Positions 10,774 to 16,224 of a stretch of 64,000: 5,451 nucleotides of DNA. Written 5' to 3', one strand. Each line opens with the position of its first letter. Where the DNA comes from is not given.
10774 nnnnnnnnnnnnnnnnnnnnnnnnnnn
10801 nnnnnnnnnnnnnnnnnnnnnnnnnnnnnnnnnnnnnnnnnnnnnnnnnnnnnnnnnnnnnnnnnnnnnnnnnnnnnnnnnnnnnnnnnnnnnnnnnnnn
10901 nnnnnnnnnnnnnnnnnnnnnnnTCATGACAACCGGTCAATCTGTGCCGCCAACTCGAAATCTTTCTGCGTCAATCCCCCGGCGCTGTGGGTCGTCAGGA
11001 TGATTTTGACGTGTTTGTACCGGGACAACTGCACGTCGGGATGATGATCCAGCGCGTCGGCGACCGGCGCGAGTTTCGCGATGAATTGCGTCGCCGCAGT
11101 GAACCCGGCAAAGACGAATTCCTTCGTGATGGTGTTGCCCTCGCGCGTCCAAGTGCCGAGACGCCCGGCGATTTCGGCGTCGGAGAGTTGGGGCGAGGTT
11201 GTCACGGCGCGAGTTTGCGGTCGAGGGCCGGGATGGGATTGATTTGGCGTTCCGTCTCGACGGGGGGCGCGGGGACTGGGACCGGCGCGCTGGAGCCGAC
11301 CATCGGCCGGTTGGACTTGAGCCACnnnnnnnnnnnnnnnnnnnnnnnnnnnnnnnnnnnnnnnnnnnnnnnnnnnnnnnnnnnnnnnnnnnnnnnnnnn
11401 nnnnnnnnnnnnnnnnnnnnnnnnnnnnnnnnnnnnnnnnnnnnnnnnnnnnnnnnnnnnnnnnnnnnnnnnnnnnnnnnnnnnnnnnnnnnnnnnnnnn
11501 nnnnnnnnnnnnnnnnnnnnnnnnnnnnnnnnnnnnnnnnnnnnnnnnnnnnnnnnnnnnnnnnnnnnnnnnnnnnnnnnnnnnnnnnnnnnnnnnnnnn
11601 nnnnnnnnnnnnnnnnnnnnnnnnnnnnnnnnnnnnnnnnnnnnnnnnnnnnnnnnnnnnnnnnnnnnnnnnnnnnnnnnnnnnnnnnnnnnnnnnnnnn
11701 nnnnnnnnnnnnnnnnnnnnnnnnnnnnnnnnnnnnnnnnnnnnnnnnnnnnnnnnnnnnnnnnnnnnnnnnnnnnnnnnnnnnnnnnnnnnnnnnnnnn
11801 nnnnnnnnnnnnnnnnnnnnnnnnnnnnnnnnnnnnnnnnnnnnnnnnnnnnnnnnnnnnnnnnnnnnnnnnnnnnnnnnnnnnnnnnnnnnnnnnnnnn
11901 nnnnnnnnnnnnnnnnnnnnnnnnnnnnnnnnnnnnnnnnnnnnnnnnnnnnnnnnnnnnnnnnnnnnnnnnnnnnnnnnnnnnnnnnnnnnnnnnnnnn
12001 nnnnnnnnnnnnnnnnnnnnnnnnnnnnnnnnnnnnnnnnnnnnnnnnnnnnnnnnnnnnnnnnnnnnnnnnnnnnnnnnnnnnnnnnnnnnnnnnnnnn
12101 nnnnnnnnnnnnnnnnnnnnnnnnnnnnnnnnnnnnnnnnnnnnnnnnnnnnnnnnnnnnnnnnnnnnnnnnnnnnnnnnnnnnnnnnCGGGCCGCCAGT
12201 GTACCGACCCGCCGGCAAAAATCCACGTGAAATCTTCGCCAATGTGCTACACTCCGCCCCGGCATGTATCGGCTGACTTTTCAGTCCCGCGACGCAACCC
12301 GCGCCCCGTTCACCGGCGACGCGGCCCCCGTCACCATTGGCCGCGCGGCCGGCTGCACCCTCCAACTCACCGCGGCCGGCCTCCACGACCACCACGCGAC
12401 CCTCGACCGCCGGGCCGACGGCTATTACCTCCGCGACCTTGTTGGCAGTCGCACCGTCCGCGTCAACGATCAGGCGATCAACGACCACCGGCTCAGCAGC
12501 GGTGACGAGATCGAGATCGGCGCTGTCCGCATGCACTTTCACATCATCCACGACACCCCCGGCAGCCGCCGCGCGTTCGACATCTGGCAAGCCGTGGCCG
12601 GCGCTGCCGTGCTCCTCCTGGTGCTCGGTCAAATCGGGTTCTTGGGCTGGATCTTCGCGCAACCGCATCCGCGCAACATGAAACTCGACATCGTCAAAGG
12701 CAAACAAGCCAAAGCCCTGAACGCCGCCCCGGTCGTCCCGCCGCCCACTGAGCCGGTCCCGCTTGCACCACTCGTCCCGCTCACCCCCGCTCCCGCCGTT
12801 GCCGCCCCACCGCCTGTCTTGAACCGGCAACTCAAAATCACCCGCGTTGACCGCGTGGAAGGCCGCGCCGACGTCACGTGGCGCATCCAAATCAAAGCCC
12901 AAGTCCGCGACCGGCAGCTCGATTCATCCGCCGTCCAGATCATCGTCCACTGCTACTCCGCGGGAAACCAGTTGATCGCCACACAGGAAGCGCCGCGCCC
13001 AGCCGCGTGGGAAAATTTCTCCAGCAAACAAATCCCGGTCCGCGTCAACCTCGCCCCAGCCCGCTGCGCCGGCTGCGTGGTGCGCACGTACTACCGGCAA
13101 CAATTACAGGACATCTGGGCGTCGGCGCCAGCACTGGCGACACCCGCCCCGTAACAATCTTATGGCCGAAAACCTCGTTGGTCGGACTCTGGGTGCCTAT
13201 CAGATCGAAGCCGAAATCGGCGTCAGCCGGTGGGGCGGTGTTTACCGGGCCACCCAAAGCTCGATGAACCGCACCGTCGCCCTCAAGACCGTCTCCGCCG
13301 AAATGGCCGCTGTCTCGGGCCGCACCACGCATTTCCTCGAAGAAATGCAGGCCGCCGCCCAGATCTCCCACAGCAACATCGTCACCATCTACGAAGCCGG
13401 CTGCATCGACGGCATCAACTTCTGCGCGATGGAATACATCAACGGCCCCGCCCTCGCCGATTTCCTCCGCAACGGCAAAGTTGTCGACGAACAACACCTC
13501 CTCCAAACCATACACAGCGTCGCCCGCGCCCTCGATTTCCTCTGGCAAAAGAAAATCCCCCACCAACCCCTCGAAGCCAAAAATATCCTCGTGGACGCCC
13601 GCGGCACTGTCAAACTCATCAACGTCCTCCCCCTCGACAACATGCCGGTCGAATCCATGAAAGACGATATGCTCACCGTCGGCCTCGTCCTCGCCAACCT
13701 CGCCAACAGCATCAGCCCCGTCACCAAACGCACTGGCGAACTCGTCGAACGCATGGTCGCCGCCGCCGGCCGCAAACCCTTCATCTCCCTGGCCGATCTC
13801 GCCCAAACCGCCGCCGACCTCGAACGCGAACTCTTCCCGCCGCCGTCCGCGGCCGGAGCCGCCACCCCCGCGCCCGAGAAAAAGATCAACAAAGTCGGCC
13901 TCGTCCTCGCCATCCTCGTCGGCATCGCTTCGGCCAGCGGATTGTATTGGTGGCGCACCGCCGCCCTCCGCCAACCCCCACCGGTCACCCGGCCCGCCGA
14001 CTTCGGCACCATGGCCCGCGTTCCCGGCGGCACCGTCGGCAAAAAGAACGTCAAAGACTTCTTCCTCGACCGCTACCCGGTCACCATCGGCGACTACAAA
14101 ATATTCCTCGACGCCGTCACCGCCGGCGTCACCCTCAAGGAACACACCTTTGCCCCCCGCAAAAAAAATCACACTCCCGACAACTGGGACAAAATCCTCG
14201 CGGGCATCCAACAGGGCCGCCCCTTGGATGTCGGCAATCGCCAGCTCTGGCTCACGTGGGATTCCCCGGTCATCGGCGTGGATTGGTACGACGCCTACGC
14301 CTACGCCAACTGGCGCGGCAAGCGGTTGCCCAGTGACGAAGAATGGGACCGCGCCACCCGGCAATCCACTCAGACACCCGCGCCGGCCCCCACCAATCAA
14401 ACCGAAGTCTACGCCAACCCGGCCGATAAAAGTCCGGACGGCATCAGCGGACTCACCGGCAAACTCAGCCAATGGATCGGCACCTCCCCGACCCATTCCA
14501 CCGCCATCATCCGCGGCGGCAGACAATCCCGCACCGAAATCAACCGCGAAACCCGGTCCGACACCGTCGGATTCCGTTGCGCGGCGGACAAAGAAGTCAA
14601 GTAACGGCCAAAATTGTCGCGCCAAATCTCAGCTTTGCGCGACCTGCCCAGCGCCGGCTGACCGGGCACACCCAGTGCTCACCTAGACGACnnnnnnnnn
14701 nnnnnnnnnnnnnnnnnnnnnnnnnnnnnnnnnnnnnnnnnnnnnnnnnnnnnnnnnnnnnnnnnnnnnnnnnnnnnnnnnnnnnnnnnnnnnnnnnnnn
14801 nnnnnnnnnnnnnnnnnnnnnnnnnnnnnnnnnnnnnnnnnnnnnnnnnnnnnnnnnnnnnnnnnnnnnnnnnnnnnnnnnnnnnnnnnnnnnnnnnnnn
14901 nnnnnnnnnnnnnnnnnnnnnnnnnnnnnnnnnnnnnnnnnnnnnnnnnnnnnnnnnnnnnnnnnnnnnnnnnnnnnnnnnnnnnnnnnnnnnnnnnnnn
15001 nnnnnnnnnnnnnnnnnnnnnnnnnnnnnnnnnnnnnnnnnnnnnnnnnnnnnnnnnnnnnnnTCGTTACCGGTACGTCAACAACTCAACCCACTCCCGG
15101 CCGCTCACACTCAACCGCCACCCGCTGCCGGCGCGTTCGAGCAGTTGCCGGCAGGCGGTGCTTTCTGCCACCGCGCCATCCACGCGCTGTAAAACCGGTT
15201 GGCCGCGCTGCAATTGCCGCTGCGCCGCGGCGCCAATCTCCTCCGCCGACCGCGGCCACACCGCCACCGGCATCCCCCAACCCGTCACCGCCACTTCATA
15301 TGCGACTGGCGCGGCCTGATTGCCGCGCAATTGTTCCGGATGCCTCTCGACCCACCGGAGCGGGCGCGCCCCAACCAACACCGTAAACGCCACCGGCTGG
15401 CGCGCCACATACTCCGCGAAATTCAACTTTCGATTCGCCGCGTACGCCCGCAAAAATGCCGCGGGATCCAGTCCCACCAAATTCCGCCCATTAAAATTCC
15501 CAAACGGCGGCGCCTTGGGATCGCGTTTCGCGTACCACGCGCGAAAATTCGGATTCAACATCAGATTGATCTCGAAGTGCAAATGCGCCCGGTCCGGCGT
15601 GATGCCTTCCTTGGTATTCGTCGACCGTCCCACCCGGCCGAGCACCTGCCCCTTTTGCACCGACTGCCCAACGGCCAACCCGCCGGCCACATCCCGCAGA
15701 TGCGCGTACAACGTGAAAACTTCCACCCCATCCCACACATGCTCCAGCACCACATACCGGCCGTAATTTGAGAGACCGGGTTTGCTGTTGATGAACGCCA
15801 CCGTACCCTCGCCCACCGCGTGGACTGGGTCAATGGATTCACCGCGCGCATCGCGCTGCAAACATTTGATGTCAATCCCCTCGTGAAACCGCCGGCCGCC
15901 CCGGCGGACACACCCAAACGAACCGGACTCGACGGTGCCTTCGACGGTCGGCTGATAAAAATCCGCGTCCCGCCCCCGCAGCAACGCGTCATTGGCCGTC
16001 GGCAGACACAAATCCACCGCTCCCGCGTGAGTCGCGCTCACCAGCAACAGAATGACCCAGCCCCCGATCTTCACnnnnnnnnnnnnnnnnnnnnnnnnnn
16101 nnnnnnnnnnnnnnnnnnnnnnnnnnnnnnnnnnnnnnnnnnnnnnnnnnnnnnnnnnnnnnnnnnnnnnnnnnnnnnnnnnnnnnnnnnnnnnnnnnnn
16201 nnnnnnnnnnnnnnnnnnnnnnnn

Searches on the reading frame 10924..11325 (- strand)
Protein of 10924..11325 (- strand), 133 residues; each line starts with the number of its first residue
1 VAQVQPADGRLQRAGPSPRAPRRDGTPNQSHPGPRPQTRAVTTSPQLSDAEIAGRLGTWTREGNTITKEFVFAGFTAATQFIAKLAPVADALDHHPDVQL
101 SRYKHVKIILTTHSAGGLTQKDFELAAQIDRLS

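Call 82: search_protein_families(library=pfam, proteins=[window:10924-11325:-], max_evalue=0.001)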
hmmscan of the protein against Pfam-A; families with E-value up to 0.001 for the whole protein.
window:10924-11325:- (133 aa): 1 family
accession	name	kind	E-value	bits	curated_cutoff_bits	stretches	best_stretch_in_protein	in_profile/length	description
PF01329.24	Pterin_4a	-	5.8e-25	87.7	26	1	46-132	2-91/91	Pterin 4 alpha carbinolamine dehydratase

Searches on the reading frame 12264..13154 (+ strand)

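Call 82: search_protein_families(library=pfam, proteins=[window:12264-13154:+], max_evalue=0.001)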
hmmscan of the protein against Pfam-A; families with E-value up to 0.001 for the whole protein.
window:12264-13154:+ (296 aa): 2 families
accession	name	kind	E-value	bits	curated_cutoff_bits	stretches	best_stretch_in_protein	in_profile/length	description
PF00498.31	FHA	-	6.7e-12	46.1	20.7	1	23-86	1-67/67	FHA domain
PF16697.10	Yop-YscD_cpl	-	1.8e-08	35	33.2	1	23-92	19-90/94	Inner membrane component of T3SS, cytoplasmic domain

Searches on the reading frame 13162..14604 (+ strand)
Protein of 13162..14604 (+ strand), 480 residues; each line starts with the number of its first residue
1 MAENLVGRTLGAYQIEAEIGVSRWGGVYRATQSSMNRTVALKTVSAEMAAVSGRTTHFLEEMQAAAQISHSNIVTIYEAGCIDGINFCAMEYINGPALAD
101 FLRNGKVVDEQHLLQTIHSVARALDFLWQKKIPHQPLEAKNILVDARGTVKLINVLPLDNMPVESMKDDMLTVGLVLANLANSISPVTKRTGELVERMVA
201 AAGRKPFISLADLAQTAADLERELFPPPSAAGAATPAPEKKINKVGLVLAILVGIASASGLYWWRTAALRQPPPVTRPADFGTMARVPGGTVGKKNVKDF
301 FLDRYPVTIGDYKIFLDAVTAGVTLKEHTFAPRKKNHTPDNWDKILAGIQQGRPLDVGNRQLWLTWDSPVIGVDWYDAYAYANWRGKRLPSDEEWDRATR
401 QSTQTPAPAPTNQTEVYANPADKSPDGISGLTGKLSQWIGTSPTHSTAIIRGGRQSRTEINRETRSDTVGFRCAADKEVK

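Call 17: search_protein_families(library=pfam, proteins=[window:13162-14604:+], max_evalue=0.001)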
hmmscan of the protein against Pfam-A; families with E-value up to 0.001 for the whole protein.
window:13162-14604:+ (480 aa): 3 families
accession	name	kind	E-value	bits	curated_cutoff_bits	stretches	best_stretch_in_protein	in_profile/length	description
PF03781.23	FGE-sulfatase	-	1.6e-22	80.9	23.3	1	292-421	29-144/255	Sulfatase-modifying factor enzyme 1-like domain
PF00069.31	Pkinase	-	1.3e-21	77.6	31.7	1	13-153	1-140/263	Protein kinase domain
PF07714.23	PK_Tyr_Ser-Thr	-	7.5e-20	71.8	23.1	1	15-152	3-143/258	Protein tyrosine and serine/threonine kinase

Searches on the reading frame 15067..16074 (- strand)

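Call 17: search_protein_families(library=pfam, proteins=[window:15067-16074:-], max_evalue=0.001)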
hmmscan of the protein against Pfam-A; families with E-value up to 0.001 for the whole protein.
window:15067-16074:- (335 aa): 1 family
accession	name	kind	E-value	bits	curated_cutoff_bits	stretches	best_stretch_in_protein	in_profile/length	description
PF01551.29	Peptidase_M23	-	6.7e-18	65.1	28.7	1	62-170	1-88/96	Peptidase family M23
